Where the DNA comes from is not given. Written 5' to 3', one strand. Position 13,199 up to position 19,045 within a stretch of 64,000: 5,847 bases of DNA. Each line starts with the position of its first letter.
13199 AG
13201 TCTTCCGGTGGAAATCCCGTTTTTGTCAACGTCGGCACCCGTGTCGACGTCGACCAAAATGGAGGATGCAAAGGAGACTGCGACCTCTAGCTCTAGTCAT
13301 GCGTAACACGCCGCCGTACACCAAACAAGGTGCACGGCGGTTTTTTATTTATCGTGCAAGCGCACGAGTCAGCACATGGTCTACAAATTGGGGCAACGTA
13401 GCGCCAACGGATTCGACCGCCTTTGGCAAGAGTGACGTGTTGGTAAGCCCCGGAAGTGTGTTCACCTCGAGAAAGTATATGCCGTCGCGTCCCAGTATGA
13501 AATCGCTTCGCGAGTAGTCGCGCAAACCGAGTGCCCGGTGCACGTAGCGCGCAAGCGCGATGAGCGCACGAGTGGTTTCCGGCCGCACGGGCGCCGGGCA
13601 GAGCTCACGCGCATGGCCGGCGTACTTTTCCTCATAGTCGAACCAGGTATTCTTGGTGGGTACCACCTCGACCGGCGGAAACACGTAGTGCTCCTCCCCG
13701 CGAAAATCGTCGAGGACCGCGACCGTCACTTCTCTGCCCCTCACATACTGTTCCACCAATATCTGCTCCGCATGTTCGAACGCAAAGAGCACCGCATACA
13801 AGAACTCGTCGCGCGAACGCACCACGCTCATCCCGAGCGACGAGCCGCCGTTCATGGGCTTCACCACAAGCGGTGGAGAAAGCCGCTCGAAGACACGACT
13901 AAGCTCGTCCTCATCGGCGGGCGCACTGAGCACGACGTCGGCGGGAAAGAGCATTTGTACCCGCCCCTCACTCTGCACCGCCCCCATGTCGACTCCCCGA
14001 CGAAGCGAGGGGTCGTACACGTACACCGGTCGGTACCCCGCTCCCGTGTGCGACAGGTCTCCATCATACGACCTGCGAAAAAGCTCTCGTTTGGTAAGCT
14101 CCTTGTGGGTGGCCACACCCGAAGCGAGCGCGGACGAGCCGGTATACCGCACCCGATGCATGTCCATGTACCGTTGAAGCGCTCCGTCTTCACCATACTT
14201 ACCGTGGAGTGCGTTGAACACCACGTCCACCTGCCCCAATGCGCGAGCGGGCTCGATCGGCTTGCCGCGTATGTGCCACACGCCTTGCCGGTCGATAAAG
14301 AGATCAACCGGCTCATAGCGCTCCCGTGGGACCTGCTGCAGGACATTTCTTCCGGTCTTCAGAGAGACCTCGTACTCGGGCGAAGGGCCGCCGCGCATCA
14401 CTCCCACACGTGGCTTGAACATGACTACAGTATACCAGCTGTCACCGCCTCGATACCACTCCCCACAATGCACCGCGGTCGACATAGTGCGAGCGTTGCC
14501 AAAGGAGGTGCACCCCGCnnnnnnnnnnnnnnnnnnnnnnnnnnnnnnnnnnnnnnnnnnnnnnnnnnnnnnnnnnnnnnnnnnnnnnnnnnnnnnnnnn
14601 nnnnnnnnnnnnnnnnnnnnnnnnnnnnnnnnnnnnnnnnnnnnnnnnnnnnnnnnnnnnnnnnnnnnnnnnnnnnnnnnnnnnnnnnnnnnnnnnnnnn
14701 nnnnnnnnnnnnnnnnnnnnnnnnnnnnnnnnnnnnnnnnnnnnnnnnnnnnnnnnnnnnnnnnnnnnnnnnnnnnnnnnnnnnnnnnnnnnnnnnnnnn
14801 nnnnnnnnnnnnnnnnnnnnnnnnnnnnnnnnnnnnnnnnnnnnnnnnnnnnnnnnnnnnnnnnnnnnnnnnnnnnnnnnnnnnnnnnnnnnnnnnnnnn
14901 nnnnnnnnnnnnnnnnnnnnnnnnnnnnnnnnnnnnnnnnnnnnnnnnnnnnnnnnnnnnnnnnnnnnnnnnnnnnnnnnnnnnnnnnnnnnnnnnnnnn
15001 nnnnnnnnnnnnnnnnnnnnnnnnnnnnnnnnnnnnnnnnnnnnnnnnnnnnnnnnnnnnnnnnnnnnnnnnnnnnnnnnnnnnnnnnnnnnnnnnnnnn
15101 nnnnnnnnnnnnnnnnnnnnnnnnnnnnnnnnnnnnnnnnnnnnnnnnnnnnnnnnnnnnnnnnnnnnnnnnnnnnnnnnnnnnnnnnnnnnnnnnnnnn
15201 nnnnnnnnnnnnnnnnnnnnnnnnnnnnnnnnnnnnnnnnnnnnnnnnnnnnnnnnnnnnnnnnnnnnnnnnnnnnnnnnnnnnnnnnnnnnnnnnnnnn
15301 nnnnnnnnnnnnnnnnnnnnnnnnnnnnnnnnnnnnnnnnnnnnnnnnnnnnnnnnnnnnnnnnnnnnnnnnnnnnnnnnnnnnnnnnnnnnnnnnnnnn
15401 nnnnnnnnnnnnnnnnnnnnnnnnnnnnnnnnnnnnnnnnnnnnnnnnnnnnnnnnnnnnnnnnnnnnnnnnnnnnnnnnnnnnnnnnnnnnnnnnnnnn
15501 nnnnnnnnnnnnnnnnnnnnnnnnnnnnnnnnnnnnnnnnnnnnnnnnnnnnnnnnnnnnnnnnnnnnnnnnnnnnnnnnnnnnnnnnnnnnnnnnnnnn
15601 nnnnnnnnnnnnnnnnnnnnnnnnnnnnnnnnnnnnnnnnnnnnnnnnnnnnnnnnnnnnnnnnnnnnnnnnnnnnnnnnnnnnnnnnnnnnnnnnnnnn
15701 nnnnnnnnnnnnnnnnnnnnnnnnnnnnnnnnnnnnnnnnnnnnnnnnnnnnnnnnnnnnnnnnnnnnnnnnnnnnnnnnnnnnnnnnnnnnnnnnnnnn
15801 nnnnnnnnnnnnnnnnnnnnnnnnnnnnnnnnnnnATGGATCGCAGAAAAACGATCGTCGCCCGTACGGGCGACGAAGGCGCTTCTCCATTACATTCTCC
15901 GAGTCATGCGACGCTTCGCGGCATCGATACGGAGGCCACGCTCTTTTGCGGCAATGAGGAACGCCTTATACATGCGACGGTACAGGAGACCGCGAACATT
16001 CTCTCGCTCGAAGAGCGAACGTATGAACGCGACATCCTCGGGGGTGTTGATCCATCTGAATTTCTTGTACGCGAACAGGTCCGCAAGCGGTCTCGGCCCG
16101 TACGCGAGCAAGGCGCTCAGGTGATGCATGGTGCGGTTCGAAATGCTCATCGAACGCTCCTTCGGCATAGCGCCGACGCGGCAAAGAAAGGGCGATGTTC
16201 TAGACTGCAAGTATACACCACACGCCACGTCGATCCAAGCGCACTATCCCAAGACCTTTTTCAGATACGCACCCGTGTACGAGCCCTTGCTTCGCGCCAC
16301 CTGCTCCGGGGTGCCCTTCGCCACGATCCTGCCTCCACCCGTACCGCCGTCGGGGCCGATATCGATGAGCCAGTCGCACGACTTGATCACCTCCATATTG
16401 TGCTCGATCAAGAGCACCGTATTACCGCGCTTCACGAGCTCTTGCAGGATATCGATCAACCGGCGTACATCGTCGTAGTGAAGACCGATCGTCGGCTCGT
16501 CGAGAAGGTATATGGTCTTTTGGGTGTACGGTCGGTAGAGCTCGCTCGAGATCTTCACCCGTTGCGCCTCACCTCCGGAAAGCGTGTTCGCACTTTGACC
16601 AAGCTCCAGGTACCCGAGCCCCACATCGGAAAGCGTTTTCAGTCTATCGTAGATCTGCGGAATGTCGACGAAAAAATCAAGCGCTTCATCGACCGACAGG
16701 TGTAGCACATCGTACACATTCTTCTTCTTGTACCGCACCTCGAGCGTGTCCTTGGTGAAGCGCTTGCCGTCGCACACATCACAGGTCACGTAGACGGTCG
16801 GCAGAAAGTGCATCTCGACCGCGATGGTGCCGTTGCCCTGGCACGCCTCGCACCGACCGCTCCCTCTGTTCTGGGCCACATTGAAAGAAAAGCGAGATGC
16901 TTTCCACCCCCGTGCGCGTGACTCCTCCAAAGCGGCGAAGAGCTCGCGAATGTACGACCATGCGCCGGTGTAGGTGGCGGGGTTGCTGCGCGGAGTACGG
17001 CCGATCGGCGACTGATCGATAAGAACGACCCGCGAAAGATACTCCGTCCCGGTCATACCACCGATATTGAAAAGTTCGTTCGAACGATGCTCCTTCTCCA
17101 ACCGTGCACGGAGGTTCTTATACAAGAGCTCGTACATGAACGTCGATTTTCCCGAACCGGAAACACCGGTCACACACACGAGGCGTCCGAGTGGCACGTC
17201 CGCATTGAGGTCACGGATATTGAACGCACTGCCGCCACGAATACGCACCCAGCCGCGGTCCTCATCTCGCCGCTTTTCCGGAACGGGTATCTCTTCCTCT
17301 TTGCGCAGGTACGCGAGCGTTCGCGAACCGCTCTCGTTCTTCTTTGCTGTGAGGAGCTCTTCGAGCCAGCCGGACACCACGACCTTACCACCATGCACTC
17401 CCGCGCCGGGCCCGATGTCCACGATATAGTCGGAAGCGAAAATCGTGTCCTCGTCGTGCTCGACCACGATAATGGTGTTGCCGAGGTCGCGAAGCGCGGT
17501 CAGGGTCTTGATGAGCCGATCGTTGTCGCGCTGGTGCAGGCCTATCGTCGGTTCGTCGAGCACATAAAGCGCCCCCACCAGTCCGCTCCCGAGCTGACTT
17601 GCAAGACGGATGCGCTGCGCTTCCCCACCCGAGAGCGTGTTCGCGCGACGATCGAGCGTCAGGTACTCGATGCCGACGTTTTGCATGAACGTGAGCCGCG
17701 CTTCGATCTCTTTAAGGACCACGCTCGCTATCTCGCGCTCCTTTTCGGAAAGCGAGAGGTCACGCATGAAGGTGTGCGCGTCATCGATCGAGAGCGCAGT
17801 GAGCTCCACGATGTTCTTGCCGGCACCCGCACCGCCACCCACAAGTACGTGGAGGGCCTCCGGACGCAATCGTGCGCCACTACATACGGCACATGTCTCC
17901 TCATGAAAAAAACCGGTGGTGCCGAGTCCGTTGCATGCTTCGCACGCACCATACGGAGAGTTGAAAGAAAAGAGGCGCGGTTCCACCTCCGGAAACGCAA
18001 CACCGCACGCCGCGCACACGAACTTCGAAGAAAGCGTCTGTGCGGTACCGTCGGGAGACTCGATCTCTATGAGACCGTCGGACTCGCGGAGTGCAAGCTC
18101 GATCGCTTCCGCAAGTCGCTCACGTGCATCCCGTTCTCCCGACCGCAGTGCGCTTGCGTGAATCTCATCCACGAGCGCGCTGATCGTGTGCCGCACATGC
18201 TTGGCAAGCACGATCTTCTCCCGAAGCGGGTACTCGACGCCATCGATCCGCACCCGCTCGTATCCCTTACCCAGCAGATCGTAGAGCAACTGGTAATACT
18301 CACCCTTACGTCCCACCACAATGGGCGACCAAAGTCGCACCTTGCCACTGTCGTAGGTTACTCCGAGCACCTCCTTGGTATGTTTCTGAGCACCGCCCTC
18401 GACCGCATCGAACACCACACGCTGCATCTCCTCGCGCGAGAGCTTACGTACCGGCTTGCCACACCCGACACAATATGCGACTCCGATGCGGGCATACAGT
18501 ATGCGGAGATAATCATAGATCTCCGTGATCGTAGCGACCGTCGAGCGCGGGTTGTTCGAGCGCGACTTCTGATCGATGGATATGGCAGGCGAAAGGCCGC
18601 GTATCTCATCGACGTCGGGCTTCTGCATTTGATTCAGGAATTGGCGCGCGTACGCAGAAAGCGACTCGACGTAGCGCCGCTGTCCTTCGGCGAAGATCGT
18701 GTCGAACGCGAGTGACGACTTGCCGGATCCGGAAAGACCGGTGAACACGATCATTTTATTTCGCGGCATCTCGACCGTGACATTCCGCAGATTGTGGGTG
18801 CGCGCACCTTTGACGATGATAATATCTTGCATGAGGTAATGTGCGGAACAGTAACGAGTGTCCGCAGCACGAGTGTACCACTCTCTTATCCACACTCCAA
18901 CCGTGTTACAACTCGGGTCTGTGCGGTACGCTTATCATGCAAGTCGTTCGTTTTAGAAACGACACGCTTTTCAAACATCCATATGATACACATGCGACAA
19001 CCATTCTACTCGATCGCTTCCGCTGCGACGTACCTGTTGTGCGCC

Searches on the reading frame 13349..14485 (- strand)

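Call 53: search_protein_families(library=pfam, proteins=[window:13349-14485:-], max_evalue=0.00001)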
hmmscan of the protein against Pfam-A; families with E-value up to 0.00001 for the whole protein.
window:13349-14485:- (378 aa): 5 families
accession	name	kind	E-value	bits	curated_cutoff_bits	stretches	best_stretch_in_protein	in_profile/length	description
PF07478.18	Dala_Dala_lig_C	-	2.9e-43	148.2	24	1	192-372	25-203/204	D-ala D-ala ligase C-terminus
PF01820.27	Dala_Dala_lig_N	-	1.2e-22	81.1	34.6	2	79-117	83-121/121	D-ala D-ala ligase N-terminus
PF02655.19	ATP-grasp_3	-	3.9e-09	37.2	23.2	1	200-343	28-155/160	ATP-grasp domain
PF02786.22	CPSase_L_D2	-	1.1e-07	32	19.8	1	190-343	25-178/211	Carbamoyl-phosphate synthase L chain, ATP binding domain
PF02222.28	ATP-grasp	-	1.1e-06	28.8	27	1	190-280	17-108/179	ATP-grasp domain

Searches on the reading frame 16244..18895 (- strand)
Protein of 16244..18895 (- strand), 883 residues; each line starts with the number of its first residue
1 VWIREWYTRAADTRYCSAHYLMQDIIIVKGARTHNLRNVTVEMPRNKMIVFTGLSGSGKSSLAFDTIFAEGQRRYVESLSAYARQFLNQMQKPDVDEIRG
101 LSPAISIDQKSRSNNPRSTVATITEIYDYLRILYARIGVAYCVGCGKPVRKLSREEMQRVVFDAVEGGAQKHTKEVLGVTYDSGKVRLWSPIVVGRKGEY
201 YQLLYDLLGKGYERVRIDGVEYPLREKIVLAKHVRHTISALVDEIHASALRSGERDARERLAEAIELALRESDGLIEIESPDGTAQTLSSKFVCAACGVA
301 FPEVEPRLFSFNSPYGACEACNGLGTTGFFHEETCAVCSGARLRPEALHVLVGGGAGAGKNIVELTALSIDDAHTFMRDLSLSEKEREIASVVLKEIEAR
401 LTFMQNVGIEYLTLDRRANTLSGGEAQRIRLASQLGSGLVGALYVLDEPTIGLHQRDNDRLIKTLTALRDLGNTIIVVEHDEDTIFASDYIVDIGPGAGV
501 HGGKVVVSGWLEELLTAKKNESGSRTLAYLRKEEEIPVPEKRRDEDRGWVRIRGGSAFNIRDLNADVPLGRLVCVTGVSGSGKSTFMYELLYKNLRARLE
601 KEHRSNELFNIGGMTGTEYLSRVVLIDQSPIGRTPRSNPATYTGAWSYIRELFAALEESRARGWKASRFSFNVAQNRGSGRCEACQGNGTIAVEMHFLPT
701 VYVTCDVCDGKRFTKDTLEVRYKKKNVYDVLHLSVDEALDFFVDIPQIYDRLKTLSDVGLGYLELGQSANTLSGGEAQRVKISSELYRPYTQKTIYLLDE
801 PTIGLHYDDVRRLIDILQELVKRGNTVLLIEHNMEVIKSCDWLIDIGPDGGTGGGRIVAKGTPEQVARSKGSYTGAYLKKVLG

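Call 53: search_protein_families(library=pfam, proteins=[window:16244-18895:-], max_evalue=0.00001)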
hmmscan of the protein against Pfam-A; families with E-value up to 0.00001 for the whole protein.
window:16244-18895:- (883 aa): 6 families
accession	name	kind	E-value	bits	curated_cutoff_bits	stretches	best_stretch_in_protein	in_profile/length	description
PF17760.6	UvrA_inter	-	4.1e-20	72.1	23.3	1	182-281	15-108/109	UvrA interaction domain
PF00005.33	ABC_tran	-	5.6e-20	72.8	25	0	747-802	84-136/137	ABC transporter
PF13304.12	AAA_21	-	6.4e-09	36.7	27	0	779-836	244-302/304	AAA domain, putative AbiEii toxin, Type IV TA system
PF02463.25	SMC_N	-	4.3e-08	33.3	40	0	769-846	134-211/220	RecF/RecN/SMC N terminal domain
PF13555.12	AAA_29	-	3.6e-07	30.3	27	0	37-62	13-38/61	P-loop containing region of AAA domain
PF13191.12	AAA_16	-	5.2e-07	30.8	32.6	0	570-606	22-63/167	AAA ATPase domain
